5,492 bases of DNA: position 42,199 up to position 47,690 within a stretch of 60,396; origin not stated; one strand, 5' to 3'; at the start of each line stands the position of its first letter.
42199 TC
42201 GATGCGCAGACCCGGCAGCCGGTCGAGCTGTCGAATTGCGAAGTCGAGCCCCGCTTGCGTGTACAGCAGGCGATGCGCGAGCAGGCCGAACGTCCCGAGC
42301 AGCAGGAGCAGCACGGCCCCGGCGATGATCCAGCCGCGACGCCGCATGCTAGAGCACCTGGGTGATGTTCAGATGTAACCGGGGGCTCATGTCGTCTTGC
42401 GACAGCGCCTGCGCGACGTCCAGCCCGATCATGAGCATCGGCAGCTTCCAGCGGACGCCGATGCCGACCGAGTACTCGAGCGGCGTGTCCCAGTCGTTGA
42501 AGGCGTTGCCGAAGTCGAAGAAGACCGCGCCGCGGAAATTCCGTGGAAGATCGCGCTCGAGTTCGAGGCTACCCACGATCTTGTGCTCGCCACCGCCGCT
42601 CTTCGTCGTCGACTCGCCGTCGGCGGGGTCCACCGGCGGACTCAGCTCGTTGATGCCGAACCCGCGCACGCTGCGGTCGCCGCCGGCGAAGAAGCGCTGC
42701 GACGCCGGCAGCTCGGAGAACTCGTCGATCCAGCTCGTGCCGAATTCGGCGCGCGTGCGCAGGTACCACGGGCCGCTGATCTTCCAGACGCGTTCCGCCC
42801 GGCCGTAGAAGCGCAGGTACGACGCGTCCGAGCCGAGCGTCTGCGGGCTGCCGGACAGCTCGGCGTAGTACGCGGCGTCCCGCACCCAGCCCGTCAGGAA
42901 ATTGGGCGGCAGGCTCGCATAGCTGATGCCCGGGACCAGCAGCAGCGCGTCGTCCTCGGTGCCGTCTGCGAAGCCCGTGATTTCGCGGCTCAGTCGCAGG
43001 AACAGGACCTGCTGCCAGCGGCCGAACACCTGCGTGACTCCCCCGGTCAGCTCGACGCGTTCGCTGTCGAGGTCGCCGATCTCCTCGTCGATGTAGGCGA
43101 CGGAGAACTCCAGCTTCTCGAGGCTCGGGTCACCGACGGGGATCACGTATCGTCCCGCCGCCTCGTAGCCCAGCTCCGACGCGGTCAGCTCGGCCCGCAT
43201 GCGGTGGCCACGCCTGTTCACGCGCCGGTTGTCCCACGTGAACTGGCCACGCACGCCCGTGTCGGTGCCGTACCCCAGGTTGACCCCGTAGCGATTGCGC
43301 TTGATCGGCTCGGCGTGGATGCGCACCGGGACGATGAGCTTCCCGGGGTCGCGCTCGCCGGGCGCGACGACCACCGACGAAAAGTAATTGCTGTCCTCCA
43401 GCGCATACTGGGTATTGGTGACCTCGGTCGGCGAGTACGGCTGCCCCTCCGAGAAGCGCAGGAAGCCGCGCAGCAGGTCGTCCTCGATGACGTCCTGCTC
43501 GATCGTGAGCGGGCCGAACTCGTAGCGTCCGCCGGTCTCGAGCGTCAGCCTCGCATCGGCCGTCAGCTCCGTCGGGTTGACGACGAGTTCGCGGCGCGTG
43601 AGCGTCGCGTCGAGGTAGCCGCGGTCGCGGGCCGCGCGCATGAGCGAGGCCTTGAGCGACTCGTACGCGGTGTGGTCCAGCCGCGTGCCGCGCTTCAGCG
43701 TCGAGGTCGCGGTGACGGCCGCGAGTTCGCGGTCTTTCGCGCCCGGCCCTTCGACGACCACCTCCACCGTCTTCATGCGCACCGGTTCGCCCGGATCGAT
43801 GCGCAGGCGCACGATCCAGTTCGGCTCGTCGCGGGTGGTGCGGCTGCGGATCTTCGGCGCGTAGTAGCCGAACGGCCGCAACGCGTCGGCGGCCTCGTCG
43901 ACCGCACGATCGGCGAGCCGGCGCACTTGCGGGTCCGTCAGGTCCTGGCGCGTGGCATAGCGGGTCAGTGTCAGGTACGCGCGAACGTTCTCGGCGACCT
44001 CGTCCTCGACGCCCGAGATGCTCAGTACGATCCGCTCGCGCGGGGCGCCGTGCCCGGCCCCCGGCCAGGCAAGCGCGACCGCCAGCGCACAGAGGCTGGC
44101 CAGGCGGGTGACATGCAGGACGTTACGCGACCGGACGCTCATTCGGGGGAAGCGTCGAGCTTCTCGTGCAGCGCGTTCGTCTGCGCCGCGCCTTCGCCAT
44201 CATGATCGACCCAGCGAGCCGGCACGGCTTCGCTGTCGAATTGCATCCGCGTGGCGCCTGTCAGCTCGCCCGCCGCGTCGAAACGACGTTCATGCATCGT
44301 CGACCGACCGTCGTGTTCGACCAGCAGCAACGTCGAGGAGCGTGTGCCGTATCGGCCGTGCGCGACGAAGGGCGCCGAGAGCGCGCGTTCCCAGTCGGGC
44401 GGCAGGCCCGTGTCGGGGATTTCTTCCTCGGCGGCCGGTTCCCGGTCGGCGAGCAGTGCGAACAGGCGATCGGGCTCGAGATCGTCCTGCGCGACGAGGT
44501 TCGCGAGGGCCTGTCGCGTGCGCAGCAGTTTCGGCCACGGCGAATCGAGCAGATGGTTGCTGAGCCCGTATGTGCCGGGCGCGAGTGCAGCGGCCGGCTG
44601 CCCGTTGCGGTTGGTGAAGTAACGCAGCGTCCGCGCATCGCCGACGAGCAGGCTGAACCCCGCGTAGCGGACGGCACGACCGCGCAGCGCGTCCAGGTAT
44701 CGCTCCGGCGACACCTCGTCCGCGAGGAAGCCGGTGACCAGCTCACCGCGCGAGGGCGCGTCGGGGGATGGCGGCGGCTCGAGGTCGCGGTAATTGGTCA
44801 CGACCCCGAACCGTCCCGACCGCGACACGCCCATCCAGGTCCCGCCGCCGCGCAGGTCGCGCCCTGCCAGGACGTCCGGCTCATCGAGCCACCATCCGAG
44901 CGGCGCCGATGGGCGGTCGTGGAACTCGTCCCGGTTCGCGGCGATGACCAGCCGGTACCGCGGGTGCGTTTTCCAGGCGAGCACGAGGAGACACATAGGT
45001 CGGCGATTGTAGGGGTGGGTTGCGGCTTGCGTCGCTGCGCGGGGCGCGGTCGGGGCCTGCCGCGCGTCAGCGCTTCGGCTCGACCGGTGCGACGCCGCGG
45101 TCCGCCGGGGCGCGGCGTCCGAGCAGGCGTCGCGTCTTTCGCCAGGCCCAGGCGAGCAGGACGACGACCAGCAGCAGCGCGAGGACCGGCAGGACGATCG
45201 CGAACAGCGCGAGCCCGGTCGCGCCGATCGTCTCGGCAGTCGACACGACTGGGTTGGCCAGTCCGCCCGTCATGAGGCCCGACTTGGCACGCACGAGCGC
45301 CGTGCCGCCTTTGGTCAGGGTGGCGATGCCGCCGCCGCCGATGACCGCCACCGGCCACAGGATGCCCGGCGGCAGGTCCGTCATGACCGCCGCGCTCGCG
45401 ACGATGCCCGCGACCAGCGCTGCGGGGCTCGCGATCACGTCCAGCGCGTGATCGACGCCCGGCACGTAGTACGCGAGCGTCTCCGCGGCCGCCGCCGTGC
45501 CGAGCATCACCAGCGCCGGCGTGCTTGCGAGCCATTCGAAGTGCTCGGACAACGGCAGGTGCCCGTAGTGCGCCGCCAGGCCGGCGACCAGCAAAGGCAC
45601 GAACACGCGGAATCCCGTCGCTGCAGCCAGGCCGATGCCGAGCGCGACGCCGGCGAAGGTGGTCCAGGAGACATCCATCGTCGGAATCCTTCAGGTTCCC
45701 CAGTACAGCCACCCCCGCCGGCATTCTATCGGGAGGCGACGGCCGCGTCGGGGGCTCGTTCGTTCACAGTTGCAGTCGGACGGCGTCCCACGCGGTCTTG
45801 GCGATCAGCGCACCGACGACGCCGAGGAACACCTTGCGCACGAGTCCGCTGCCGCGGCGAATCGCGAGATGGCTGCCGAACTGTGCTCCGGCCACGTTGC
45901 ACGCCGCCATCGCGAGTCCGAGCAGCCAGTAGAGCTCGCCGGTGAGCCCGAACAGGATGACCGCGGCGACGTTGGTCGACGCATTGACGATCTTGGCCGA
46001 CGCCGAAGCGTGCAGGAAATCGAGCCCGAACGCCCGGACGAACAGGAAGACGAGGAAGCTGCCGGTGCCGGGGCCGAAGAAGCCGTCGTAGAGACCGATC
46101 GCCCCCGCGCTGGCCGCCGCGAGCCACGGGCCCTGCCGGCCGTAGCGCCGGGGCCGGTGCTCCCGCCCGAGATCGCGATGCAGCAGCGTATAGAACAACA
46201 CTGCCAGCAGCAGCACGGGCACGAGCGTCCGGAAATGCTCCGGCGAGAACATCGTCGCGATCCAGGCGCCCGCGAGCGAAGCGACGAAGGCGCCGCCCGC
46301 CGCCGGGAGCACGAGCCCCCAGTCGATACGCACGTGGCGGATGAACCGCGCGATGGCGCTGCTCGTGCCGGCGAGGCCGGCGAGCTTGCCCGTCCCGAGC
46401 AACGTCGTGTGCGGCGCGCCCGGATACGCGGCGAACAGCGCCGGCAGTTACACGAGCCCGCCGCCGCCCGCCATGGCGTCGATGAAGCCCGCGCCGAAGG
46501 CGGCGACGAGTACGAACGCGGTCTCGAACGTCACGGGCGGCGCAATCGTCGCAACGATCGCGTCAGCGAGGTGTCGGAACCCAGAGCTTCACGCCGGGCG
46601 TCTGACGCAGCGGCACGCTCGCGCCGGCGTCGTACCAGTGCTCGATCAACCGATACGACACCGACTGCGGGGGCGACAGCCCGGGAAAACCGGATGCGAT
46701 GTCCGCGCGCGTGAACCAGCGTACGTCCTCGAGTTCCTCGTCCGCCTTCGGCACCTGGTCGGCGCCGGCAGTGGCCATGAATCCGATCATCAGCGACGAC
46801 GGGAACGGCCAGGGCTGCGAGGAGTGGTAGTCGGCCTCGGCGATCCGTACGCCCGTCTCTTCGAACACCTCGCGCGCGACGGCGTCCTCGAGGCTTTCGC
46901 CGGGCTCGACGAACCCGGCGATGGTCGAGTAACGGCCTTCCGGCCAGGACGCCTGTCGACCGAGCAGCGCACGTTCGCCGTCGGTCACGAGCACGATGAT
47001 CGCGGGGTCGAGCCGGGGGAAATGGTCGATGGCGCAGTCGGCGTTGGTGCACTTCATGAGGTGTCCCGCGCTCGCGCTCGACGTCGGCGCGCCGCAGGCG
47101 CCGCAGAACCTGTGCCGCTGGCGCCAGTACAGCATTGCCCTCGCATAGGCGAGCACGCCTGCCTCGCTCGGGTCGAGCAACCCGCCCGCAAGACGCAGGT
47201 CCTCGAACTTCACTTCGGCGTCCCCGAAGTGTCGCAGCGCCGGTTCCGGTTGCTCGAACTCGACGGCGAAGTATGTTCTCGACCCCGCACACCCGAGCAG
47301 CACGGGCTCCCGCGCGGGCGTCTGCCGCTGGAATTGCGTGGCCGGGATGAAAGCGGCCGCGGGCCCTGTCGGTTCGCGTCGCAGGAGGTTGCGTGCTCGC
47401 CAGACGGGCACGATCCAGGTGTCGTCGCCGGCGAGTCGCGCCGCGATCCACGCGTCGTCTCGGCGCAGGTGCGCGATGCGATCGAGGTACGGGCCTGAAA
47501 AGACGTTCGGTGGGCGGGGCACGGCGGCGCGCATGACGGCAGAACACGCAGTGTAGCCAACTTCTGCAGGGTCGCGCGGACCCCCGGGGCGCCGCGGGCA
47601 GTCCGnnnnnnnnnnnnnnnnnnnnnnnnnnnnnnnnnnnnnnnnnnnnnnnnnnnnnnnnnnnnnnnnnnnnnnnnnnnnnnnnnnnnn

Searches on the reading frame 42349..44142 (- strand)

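Call 52: search_protein_families(library=pfam, proteins=[window:42349-44142:-], max_evalue=0.00001)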
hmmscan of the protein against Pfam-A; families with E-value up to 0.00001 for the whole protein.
window:42349-44142:- (597 aa): 3 families
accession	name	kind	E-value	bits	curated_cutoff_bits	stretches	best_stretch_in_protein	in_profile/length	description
PF01103.29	Omp85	-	5.3e-26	92.3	24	1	426-584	137-310/325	Omp85 superfamily domain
PF17243.7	POTRA_TamA_1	-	8.9e-19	67.8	26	1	40-117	2-74/74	POTRA domain TamA domain 1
PF07244.20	POTRA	-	3.5e-11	44.1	21.3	0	207-271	1-70/79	Surface antigen variable number repeat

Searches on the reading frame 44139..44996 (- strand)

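Call 52: search_protein_families(library=pfam, proteins=[window:44139-44996:-], max_evalue=0.00001)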
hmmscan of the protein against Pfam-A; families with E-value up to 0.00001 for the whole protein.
window:44139-44996:- (285 aa): 1 family
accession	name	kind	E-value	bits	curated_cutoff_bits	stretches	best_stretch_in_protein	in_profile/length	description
PF05742.17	TANGO2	-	1.6e-71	241.9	22.6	1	1-240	1-256/257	Transport and Golgi organisation 2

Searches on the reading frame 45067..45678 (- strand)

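Call 52: search_protein_families(library=pfam, proteins=[window:45067-45678:-], max_evalue=0.00001)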
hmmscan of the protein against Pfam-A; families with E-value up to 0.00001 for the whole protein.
window:45067-45678:- (203 aa): 1 family
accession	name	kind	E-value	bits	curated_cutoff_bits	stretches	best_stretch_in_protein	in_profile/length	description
PF13548.11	DUF4126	-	2.3e-46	158.1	27.5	1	11-183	1-174/175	Domain of unknown function (DUF4126)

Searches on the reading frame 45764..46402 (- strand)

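Call 52: search_protein_families(library=pfam, proteins=[window:45764-46402:-], max_evalue=0.00001)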
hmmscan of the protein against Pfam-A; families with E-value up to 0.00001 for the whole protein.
window:45764-46402:- (212 aa): 1 family
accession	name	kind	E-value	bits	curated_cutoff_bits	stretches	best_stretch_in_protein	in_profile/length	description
PF01925.25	TauE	-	1.5e-39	136.6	32.6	1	2-202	37-236/237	Sulfite exporter TauE/SafE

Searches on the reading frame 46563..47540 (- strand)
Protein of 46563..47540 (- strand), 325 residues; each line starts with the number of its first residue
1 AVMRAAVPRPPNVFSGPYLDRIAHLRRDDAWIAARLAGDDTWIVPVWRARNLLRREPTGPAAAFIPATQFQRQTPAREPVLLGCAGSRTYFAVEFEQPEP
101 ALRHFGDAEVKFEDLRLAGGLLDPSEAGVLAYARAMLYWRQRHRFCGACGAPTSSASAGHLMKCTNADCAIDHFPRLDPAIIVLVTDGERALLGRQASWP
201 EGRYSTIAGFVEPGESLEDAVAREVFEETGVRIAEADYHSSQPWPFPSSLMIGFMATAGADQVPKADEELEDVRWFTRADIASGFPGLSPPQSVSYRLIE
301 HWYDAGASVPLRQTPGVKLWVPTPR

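Call 52: search_protein_families(library=pfam, proteins=[window:46563-47540:-], max_evalue=0.00001)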
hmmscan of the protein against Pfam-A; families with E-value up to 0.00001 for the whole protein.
window:46563-47540:- (325 aa): 3 families
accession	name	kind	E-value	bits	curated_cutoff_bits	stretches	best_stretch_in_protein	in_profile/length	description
PF00293.34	NUDIX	-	1.5e-20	74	21.1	1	179-281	4-118/134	NUDIX domain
PF09296.17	NUDIX-like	-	1e-13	52.3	22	1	41-139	2-96/96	NADH pyrophosphatase-like rudimentary NUDIX domain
PF09297.16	Zn_ribbon_NUD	-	1.2e-07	31.7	24.8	1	142-174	2-32/32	NADH pyrophosphatase zinc ribbon domain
